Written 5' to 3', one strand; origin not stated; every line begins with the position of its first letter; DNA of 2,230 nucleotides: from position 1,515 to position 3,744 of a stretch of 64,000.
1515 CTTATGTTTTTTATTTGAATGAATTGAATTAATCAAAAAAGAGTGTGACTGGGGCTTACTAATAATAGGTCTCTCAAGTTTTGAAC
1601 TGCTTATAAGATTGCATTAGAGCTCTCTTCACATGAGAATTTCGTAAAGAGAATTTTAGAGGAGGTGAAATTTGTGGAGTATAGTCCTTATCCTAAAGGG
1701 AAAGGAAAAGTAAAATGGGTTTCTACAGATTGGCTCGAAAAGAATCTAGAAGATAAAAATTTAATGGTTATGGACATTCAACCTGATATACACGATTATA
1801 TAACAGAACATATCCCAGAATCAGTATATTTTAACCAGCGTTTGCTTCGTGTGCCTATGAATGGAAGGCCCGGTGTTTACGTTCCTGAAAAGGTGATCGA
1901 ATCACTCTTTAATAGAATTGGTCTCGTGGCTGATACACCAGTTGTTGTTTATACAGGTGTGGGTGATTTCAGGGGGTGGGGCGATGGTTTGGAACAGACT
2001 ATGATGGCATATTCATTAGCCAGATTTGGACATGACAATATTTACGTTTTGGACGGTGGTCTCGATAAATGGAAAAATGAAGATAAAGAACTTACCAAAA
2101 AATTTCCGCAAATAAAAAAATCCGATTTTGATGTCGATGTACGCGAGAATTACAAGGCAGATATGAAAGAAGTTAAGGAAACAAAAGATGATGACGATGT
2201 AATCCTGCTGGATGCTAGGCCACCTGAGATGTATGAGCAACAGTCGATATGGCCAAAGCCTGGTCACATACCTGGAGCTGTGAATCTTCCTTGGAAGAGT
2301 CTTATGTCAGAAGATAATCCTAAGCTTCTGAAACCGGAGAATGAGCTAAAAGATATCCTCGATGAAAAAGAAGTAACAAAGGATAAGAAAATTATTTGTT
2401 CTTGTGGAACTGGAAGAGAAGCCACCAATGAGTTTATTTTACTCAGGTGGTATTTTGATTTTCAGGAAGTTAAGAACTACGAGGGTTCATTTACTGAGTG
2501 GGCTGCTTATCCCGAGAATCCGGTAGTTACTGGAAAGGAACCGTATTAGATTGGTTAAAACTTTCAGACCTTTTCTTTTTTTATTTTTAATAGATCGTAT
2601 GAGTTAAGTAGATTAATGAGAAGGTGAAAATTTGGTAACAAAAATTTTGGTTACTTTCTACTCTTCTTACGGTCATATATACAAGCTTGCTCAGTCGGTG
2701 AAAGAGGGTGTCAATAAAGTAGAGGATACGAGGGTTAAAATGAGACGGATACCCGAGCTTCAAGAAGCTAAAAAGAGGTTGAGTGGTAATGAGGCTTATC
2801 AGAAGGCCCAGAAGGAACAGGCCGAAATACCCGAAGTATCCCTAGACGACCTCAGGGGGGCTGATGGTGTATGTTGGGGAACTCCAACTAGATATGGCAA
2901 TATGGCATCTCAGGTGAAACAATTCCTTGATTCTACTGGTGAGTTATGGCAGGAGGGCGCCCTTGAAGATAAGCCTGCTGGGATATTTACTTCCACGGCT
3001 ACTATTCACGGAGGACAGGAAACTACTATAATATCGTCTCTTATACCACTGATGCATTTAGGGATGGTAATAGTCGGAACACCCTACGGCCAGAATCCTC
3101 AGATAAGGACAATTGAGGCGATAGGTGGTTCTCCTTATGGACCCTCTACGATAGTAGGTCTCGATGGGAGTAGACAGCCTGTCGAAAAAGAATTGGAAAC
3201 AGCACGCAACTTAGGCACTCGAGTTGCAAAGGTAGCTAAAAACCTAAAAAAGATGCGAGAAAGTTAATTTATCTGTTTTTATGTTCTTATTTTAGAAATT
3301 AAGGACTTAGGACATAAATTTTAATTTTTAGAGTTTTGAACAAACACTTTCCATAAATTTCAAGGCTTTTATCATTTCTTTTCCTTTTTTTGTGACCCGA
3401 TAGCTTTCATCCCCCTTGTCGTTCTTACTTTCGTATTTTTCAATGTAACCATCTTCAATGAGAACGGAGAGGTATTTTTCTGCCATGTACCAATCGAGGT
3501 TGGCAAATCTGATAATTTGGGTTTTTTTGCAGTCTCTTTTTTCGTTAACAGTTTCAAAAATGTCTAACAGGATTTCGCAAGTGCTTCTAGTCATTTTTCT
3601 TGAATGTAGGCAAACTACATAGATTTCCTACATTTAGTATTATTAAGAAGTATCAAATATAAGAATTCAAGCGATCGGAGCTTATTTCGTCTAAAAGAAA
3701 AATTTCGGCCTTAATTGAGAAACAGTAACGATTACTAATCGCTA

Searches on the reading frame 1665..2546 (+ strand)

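Call 70: search_protein_families(library=pfam, proteins=[window:1665-2546:+], max_evalue=0.0001)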
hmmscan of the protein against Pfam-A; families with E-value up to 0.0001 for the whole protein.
window:1665-2546:+ (294 aa): 1 family
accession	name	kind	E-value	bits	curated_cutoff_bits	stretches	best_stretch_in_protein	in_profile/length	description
PF00581.25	Rhodanese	-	1.4e-31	109.4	22.2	2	167-281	2-101/102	Rhodanese-like domain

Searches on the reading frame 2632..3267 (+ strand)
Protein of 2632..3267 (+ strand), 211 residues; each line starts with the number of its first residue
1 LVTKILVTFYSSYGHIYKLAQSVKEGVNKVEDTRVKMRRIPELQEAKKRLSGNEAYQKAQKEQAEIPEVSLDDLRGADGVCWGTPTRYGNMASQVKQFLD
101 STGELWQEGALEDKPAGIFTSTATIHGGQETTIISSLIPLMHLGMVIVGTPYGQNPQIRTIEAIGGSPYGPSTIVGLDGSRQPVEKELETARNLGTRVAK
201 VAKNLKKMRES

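Call 3: search_protein_families(library=pfam, proteins=[window:2632-3267:+], max_evalue=1)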
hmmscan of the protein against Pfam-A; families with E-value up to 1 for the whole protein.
window:2632-3267:+ (211 aa): 5 families
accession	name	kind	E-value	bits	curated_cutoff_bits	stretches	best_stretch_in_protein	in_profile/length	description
PF03358.20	FMN_red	-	3e-12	46.8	24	1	14-151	14-143/152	NADPH-dependent FMN reductase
PF00258.30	Flavodoxin_1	-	5.1e-06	27.1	25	1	7-132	1-131/143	Flavodoxin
PF02525.22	Flavodoxin_2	-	2.4e-05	24.5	27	1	6-125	4-137/198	Flavodoxin-like fold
PF12724.12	Flavodoxin_5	-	0.0016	19.2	27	1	69-124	34-86/145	Flavodoxin domain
PF16888.10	YwqH-like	-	0.0048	17.6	33.7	1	38-105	24-89/123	YwqH-like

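Call 39: find_homologous_proteins(query=window:2632-3264:+, max_evalue=1e-20)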
Query window:2632-3264:+ (211 aa): 7885 proteins with E <= 1e-20 among 8000 candidates; the best 120 are listed.
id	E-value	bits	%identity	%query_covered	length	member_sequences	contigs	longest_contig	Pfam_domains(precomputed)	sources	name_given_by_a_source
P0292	5.7e-134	462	100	100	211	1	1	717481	PF02525.23,PF03358.21,PF00258.31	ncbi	-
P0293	1.3e-103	363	73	100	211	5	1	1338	PF02525.23,PF03358.21,PF00258.31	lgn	-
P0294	1.2e-100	353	74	100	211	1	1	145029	PF02525.23,PF03358.21,PF00258.31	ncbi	-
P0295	5.8e-99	348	71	99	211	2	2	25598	PF02525.23,PF03358.21,PF00258.31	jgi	-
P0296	7.4e-96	338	72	98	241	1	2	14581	PF02525.23,PF12724.13,PF03358.21,PF00258.31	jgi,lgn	-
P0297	2.6e-95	336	70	100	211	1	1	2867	PF02525.23,PF03358.21,PF00258.31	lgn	-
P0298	8.7e-95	334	71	98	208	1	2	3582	PF02525.23,PF12724.13,PF03358.21,PF00258.31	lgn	-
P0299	2.2e-94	333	68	100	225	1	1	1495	PF02525.23,PF12724.13,PF03358.21,PF00258.31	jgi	jgi:NAD(P)H dehydrogenase (quinone)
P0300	4.7e-94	332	68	100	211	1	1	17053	PF02525.23,PF12724.13,PF03358.21,PF00258.31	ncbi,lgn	-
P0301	1.1e-93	331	68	99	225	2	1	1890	PF02525.23,PF12724.13,PF03358.21,PF00258.31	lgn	-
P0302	1.7e-93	330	67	100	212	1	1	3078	PF02525.23,PF03358.21,PF00258.31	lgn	-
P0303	3.4e-93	329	68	100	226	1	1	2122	PF02525.23,PF12724.13,PF03358.21,PF00258.31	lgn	-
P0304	3.8e-93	329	67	100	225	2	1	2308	PF02525.23,PF12724.13,PF03358.21,PF00258.31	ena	-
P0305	5.5e-93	328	67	99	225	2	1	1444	PF02525.23,PF12724.13,PF03358.21,PF00258.31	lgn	-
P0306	5.9e-93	328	68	100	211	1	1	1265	PF02525.23,PF12724.13,PF03358.21,PF00258.31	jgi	jgi:NAD(P)H dehydrogenase (quinone)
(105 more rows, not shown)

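Call 41: find_encoding_contigs(protein=P0294, flank=8000, max_places=3)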
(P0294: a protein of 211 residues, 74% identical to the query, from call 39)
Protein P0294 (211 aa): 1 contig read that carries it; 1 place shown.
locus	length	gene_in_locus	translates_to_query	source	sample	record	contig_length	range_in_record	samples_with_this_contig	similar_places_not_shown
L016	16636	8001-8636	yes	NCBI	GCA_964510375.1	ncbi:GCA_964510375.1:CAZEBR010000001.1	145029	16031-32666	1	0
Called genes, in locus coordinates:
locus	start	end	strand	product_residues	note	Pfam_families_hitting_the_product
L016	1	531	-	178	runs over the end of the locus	PF00072:Response_reg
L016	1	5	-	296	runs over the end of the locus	-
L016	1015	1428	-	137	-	-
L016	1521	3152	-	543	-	PF04055:Radical_SAM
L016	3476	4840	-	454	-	PF02867:Ribonuc_red_lgC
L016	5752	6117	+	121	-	PF17135:Ribosomal_L18, PF00828:Ribosomal_L27A (weak)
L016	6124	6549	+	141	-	PF00572:Ribosomal_L13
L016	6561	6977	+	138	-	PF00380:Ribosomal_S9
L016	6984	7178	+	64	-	PF01194:RNA_pol_N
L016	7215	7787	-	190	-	-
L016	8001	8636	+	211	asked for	PF00258:Flavodoxin_1 (faint), PF02525:Flavodoxin_2, PF03358:FMN_red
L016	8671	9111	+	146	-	PF22769:DCD, PF00692:dUTPase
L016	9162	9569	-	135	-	-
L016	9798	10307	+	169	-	PF00994:MoCF_biosynth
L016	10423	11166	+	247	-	PF02463:SMC_N, PF00005:ABC_tran, PF13304:AAA_21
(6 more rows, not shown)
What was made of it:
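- The locus is missing in the relative with 74% WrbA identity (call 41).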

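Call 42: find_encoding_contigs(protein=P0295, flank=8000, max_places=3)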
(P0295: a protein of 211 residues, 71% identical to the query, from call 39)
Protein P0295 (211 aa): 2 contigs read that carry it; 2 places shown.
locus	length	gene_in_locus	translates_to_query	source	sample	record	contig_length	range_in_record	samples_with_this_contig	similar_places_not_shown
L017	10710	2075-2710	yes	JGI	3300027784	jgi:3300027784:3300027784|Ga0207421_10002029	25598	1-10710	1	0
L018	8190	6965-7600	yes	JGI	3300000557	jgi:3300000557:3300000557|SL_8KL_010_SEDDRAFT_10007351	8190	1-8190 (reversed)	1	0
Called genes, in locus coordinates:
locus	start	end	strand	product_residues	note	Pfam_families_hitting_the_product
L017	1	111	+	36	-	?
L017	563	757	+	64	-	-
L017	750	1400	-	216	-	PF00596:Aldolase_II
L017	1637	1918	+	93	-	PF00037:Fer4 (faint), PF13459:Fer4_15, PF13370:Fer4_13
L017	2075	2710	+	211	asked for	PF00258:Flavodoxin_1 (faint), PF02525:Flavodoxin_2, PF03358:FMN_red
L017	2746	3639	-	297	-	PF00701:DHDPS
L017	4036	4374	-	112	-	PF07892:DUF1667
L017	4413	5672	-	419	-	PF00070:Pyr_redox (faint), PF00890:FAD_binding_2 (faint), PF01266:DAO (faint), PF01946:Thi4 (faint), PF03486:HI0933_like (weak), PF07992:Pyr_redox_2, PF12831:FAD_oxidored, PF13738:Pyr_redox_3 (weak), +2 more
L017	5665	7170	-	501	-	PF01266:DAO, PF07992:Pyr_redox_2 (faint), PF13450:NAD_binding_8 (weak), PF04324:Fer2_BFD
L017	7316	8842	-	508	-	PF00370:FGGY_N, PF02782:FGGY_C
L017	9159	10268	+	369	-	PF00365:PFK, PF01513:NAD_kinase (weak)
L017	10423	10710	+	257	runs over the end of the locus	PF05362:Lon_C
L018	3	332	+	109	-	?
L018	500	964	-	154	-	PF12641:Flavodoxin_3, PF12724:Flavodoxin_5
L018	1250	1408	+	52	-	-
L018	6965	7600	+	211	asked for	PF00258:Flavodoxin_1 (faint), PF02525:Flavodoxin_2, PF03358:FMN_red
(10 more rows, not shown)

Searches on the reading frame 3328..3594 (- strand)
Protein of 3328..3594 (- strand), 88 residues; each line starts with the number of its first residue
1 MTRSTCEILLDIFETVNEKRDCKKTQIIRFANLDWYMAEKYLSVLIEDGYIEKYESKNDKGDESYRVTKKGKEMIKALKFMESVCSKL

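Call 3: search_protein_families(library=pfam, proteins=[window:3328-3594:-], max_evalue=1)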
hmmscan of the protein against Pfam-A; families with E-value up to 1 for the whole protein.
window:3328-3594:- (88 aa): 14 families
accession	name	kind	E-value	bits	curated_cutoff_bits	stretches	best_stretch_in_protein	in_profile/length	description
PF14947.12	HTH_45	-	8.6e-17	61.4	25.5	1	3-83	2-74/77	Winged helix-turn-helix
PF13463.12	HTH_27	-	0.00014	22.5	22.2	1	1-71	1-68/68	Winged helix DNA-binding domain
PF14277.12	DUF4364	-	0.00067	19.9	26.9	1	33-78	31-73/162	Domain of unknown function (DUF4364)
PF12894.13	ANAPC4_WD40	-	0.0071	17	22.9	1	23-81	36-89/91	Anaphase-promoting complex subunit 4 WD40 domain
PF22381.2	Staph_reg_Sar_Rot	-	0.0074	16.8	27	1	7-78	18-85/85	Transcriptional regulator SarA/Rot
PF00410.24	Ribosomal_S8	-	0.021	15.2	24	1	37-79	28-72/126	Ribosomal protein S8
PF03551.20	PadR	-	0.024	15.1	27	1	42-76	38-74/75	Transcriptional regulator PadR-like family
PF13601.12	HTH_34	-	0.028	15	27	1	42-77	35-71/80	Winged helix DNA-binding domain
PF21400.3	Ndc10_N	-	0.061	14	23.8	1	35-86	47-98/119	Ndc10 N-terminal domain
PF11313.14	DUF3116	-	0.097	13.1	25.9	1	46-78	52-82/84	Protein of unknown function (DUF3116)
PF01638.23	HxlR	-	0.099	13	20.8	1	37-84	35-82/91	HxlR-like helix-turn-helix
PF04703.18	FaeA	-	0.11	13.3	20.7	1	11-54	4-48/62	FaeA-like protein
PF07381.18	EarA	-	0.11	12.8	22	1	43-77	57-89/90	EarA-like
PF01047.28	MarR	-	0.16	12.3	24.6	1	14-60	10-56/59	MarR family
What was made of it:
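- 3328..3594 (-): Divergent 88-aa winged-helix protein (HTH_45), a possible local regulator. The association is not conserved elsewhere. Pfam PF14947, E 8.6e-17 (call 3).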
